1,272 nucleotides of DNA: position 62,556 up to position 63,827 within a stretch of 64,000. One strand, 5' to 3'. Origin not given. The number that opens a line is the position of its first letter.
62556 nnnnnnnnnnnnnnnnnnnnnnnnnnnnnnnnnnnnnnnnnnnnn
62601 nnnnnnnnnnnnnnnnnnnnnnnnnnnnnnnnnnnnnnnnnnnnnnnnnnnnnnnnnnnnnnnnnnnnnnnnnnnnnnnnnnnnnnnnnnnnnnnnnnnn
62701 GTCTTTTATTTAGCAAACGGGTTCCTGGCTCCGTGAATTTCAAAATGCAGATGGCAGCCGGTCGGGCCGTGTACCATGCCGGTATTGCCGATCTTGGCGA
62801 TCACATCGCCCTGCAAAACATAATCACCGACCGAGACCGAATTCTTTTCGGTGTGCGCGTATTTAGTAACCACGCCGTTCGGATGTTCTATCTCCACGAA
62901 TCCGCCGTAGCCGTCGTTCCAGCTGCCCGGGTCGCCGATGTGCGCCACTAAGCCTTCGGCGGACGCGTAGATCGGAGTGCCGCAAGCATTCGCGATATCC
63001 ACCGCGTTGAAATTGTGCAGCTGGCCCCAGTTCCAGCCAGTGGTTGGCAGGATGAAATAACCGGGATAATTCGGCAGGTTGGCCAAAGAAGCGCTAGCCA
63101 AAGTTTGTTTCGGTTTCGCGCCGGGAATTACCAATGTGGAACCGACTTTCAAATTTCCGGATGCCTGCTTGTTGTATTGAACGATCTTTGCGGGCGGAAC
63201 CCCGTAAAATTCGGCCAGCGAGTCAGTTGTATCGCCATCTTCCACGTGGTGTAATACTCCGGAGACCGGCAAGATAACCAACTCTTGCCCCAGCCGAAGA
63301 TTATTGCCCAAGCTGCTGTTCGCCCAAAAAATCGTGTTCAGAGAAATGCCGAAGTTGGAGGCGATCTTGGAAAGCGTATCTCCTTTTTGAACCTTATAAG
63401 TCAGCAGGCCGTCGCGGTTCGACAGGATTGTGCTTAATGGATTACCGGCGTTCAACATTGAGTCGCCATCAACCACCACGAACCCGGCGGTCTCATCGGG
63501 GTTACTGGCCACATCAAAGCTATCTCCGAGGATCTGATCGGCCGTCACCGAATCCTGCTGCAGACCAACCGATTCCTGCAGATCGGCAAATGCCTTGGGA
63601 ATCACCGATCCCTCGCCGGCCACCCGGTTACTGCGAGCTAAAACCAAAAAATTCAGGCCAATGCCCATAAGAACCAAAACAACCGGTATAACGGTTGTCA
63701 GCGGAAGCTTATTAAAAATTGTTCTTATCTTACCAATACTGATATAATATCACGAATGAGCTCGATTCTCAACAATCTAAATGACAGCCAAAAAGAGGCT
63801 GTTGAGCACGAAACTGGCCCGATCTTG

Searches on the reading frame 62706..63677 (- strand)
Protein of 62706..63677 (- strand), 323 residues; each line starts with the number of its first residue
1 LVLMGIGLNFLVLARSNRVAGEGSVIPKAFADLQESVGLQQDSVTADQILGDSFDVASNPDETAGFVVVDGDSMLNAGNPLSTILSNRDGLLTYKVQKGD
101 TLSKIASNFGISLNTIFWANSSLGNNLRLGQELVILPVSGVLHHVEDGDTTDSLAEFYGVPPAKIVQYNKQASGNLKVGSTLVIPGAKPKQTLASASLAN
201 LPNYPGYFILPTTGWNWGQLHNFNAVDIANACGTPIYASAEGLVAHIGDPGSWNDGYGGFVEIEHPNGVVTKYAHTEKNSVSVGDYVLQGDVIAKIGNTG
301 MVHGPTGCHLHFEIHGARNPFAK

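Call 33: find_encoding_contigs(protein=window:62706-63677:-, flank=10000, max_places=1)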
Protein window:62706-63677:- (323 aa): no gene with exactly this product is on record in the collection.
